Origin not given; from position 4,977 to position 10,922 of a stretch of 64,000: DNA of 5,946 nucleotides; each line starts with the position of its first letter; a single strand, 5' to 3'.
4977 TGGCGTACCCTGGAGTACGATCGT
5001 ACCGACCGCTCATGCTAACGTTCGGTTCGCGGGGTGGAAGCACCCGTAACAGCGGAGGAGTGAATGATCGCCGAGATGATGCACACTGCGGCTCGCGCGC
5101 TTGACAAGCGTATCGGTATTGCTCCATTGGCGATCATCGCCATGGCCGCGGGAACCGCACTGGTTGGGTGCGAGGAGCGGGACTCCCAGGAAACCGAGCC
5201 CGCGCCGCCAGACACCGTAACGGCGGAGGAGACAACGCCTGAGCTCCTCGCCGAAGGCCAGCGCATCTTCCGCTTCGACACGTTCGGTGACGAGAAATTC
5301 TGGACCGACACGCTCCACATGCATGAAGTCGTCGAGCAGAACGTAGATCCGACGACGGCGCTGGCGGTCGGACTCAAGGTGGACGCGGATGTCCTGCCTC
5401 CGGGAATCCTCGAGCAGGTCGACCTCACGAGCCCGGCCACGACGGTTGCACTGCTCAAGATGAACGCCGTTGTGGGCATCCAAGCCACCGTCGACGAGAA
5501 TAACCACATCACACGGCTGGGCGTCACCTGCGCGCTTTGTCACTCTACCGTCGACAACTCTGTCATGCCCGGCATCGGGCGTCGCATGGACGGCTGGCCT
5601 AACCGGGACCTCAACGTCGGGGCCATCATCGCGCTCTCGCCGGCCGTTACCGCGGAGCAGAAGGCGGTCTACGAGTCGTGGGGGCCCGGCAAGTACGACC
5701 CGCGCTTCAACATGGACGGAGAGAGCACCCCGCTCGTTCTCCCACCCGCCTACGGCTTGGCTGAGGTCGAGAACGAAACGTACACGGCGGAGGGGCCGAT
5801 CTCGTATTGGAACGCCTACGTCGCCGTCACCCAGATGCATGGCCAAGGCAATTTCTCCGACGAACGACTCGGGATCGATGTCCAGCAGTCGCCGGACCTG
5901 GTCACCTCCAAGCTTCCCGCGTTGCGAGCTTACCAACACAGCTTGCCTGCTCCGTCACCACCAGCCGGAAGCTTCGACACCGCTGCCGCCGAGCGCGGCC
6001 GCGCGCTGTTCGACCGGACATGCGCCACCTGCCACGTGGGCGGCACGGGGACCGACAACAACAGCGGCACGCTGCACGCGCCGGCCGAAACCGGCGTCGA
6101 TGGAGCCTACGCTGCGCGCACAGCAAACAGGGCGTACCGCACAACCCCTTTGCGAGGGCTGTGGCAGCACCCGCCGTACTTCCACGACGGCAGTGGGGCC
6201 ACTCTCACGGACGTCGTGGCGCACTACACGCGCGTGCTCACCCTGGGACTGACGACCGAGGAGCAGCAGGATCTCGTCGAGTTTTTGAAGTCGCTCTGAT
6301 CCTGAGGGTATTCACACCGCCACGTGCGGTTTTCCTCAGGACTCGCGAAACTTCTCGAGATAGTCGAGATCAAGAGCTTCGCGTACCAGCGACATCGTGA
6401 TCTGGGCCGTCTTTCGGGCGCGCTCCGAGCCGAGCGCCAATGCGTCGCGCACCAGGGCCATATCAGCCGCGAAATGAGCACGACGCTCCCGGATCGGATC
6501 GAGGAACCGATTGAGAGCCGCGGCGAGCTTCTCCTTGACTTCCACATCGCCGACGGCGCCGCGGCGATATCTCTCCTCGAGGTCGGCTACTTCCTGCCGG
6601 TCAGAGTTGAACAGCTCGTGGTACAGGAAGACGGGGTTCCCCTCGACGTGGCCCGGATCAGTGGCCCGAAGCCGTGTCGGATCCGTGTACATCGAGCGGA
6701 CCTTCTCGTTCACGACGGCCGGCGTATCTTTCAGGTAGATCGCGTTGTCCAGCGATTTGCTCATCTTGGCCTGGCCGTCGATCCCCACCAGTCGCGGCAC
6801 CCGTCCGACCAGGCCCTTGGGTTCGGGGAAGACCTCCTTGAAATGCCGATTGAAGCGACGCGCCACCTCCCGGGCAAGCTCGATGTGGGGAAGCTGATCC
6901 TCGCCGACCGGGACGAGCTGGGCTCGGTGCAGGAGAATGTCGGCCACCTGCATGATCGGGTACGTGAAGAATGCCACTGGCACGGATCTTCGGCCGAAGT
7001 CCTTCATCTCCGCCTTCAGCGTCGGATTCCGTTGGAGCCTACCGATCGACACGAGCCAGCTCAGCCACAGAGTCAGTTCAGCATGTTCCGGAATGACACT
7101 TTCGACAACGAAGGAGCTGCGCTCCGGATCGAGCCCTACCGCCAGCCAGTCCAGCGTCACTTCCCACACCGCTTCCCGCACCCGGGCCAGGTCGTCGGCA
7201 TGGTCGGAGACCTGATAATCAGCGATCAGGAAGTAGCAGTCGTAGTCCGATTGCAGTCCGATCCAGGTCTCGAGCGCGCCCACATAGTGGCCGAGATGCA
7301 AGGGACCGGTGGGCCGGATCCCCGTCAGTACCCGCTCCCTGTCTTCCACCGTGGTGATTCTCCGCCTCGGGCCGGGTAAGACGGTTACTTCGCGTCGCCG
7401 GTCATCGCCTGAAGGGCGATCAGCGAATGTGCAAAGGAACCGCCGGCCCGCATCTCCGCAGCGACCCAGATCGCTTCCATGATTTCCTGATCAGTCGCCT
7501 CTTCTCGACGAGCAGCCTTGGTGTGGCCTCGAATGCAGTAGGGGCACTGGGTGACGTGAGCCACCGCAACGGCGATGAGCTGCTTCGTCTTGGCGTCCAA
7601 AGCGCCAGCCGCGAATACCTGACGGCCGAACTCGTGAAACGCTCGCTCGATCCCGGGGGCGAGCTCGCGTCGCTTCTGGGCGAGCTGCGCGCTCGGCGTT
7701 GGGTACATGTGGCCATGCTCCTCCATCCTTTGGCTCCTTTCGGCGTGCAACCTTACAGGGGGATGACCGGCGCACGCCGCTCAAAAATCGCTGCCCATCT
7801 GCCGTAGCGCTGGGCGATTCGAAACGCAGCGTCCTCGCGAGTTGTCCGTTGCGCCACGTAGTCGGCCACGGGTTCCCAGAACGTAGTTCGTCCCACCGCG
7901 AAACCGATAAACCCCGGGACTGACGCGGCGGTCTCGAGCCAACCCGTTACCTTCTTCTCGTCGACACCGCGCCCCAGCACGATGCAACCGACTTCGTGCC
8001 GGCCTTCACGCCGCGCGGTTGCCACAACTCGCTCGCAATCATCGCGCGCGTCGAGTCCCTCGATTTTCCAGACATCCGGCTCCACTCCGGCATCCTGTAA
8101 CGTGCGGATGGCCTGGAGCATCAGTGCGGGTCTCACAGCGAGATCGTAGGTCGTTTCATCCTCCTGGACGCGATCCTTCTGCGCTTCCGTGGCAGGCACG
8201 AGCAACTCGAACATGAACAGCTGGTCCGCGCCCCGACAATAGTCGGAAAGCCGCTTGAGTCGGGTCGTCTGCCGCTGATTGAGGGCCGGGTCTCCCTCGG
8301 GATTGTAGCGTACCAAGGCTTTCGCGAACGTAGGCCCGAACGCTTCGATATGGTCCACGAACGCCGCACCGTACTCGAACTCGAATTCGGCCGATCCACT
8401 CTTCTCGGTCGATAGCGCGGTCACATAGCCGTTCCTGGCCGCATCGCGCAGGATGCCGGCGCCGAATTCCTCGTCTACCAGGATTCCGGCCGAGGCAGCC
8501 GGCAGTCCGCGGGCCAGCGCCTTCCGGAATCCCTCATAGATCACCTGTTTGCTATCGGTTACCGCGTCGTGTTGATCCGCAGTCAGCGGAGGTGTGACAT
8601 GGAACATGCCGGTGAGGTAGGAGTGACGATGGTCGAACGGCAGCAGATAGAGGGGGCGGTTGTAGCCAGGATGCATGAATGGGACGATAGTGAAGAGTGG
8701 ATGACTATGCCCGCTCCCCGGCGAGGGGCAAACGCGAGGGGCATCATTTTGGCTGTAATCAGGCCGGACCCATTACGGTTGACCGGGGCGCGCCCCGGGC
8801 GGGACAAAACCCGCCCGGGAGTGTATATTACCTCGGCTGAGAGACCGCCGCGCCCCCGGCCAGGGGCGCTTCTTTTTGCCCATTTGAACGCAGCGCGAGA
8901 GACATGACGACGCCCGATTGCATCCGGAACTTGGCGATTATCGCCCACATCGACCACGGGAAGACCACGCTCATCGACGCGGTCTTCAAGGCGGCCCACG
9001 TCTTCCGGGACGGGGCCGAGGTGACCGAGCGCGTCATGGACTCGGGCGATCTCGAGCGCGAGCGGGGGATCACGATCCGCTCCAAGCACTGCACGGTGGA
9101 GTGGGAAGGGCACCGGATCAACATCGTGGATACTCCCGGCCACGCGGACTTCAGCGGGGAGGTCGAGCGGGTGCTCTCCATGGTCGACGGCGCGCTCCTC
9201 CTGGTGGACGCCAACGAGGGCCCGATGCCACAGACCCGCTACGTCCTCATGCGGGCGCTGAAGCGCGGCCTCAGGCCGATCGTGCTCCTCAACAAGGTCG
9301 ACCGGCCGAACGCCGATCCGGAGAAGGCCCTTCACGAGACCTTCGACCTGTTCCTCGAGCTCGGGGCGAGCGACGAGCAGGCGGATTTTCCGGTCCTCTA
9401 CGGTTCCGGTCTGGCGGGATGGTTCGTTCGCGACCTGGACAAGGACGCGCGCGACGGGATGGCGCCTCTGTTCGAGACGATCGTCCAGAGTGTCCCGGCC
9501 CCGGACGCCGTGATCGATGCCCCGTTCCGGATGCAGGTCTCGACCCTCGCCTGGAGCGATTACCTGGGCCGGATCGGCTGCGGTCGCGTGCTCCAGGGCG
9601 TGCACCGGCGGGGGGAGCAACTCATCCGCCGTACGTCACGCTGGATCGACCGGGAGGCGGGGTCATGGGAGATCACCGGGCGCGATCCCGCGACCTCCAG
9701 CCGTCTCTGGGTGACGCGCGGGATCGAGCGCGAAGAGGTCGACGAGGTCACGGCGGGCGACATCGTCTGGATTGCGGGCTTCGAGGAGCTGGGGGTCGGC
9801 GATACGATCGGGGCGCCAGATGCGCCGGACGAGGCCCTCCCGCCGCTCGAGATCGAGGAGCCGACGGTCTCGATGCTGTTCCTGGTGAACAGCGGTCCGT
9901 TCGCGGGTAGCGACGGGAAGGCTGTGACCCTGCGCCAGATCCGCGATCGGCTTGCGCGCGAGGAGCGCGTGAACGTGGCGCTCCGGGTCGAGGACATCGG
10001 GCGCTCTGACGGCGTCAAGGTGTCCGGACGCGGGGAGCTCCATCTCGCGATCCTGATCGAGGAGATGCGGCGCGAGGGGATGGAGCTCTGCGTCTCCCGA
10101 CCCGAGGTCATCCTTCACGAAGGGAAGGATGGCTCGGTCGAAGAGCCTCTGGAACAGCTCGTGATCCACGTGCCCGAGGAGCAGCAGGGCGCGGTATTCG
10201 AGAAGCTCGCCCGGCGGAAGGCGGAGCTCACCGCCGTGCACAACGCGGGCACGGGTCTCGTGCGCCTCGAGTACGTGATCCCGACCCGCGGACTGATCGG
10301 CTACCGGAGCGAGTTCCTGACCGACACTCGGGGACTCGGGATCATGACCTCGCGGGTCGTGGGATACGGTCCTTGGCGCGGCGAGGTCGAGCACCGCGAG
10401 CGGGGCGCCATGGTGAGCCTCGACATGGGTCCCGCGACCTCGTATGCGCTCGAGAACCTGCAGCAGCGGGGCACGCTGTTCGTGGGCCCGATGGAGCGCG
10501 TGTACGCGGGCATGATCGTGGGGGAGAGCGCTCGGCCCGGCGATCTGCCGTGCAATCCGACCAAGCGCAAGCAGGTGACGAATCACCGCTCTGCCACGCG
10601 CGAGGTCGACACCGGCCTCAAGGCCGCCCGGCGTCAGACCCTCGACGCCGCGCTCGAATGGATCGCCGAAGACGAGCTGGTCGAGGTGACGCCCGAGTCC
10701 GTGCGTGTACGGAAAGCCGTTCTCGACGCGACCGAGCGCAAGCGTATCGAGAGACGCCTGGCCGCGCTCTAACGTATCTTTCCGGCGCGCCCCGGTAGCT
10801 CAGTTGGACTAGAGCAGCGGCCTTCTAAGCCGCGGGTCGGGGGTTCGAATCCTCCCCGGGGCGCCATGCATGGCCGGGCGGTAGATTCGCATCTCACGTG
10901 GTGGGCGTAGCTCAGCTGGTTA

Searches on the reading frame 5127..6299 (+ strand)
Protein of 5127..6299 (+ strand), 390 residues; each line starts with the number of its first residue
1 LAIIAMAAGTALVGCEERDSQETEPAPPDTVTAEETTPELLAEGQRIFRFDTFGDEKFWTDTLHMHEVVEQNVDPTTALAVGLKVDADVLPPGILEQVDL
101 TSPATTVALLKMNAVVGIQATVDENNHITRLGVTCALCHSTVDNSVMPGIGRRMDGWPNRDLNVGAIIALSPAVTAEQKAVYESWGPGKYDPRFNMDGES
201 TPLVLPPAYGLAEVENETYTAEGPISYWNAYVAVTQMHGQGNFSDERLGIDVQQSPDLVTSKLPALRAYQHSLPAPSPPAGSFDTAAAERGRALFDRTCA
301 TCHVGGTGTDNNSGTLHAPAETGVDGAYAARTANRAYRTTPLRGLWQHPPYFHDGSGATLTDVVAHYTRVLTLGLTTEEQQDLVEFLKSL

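Call 37: search_protein_families(library=pfam, proteins=[window:5127-6299:+], max_evalue=0.00001)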
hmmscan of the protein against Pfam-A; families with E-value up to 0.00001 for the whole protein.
window:5127-6299:+ (390 aa): 3 families
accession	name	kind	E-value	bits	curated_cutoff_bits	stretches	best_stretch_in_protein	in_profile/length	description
PF00034.26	Cytochrom_C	-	2e-07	32.6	21.3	0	288-390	1-89/90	Cytochrome c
PF13442.11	Cytochrome_CBB3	-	2.8e-06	28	27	0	286-319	1-25/68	Cytochrome C oxidase, cbb3-type, subunit III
PF21419.2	RoxA-like_Cyt-c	-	8.5e-06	25.7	26.7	0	336-369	1-34/39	RoxA-like, cytochrome c-like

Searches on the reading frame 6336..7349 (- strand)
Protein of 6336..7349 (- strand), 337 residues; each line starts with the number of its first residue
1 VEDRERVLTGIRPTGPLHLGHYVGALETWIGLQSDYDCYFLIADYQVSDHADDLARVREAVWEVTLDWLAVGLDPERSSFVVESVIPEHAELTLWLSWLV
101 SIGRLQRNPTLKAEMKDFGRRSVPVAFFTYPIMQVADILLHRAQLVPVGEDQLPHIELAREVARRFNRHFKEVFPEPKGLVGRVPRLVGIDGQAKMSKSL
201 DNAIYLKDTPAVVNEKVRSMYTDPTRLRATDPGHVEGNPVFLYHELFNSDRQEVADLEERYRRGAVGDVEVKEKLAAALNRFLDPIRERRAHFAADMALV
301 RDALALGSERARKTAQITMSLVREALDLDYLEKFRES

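Call 37: search_protein_families(library=pfam, proteins=[window:6336-7349:-], max_evalue=0.00001)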
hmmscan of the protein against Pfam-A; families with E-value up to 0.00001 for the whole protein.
window:6336-7349:- (337 aa): 1 family
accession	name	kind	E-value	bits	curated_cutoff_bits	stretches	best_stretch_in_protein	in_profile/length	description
PF00579.31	tRNA-synt_1b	-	2.8e-67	227.5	21.1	1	5-283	6-291/292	tRNA synthetases class I (W and Y)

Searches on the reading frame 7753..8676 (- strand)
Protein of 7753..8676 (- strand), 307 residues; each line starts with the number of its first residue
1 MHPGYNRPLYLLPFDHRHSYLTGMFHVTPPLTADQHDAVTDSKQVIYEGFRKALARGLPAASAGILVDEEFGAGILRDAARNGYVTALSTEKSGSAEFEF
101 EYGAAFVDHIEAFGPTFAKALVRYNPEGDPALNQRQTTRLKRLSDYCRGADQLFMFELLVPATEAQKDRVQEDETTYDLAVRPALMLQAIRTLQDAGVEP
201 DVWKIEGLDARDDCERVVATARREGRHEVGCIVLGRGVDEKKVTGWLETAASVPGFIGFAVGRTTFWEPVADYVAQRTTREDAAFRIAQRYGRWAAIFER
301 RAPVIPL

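Call 37: search_protein_families(library=pfam, proteins=[window:7753-8676:-], max_evalue=0.00001)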
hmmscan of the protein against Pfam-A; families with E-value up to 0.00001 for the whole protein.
window:7753-8676:- (307 aa): 1 family
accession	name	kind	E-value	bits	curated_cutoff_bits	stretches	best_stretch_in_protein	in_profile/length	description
PF09863.15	DUF2090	-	4e-32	112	27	1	9-300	37-308/310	Uncharacterized protein conserved in bacteria (DUF2090)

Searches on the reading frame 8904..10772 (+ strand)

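Call 37: search_protein_families(library=pfam, proteins=[window:8904-10772:+], max_evalue=0.00001)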
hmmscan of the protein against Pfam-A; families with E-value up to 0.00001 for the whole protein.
window:8904-10772:+ (622 aa): 4 families
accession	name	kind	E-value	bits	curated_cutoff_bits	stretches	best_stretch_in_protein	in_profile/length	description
PF00009.33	GTP_EFTU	-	1.8e-56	191.1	26.5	1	7-198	3-187/188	Elongation factor Tu GTP binding domain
PF21018.2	BipA_C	-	1.3e-39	134.8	23.8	1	500-608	1-109/110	TypA/BipA C-terminal domain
PF00679.30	EFG_C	-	4.5e-19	68.7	27.9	1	412-496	2-86/89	Elongation factor G C-terminus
PF01926.29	MMR_HSR1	-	4.4e-06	27.2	21.9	0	16-131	8-113/113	50S ribosome-binding GTPase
